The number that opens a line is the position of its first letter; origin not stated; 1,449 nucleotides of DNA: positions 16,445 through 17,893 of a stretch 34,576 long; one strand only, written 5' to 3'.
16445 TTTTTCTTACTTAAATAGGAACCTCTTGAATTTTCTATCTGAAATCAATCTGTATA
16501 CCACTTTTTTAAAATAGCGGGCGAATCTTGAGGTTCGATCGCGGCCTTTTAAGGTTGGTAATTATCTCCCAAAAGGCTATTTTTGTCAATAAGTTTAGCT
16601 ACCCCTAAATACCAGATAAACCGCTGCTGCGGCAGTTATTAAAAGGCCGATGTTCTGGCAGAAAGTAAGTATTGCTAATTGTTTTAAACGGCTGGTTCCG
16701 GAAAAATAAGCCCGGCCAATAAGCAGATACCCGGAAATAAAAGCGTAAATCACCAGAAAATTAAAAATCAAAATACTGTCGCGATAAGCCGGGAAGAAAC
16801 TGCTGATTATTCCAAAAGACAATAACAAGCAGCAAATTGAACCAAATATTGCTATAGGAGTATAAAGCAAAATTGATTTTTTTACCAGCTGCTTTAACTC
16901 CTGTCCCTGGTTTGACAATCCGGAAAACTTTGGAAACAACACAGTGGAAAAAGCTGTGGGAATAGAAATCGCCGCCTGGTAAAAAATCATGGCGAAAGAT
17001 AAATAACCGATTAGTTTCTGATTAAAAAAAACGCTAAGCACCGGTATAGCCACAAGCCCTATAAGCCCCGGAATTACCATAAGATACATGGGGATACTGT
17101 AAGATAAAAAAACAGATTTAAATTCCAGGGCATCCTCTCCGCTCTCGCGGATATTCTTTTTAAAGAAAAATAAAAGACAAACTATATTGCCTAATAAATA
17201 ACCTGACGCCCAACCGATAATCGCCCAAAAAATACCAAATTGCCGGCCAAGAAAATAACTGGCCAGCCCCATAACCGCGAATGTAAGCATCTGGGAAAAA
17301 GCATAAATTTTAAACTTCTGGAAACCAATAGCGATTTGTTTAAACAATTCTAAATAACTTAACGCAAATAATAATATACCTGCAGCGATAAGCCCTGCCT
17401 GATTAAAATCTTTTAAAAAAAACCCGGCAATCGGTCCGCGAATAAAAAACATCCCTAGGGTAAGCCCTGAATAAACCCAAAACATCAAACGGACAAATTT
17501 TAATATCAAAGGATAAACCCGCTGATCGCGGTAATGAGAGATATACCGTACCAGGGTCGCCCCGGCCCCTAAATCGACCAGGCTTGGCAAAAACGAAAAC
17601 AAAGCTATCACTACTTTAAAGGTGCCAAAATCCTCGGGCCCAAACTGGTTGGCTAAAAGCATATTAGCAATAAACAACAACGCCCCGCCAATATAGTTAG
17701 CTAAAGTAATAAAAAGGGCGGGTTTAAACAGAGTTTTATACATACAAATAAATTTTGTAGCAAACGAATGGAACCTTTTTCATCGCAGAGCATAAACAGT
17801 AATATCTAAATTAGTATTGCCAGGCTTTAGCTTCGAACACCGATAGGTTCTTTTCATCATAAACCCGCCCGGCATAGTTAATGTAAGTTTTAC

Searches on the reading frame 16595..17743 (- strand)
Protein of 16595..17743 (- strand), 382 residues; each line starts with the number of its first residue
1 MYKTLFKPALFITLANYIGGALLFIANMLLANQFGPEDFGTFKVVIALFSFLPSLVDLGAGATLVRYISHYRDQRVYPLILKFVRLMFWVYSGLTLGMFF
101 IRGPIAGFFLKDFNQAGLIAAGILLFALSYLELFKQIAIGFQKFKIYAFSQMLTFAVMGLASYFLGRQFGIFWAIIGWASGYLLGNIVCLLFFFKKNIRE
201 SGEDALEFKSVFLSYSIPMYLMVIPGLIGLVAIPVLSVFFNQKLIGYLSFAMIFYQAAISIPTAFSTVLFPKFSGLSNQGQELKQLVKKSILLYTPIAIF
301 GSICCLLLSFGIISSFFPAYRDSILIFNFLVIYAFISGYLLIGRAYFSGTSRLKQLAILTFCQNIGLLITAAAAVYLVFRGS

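Call 75: search_protein_families(library=pfam, proteins=[window:16595-17743:-], max_evalue=0.01)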
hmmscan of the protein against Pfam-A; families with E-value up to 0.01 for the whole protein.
window:16595-17743:- (382 aa): 2 families
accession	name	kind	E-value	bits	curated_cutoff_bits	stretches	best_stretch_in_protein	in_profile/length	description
PF01943.22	Polysacc_synt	-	2.4e-18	67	28.2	1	8-275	4-272/274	Polysaccharide biosynthesis protein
PF13440.11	Polysacc_synt_3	-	3.7e-08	33.4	23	1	33-296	5-263/293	Polysaccharide biosynthesis protein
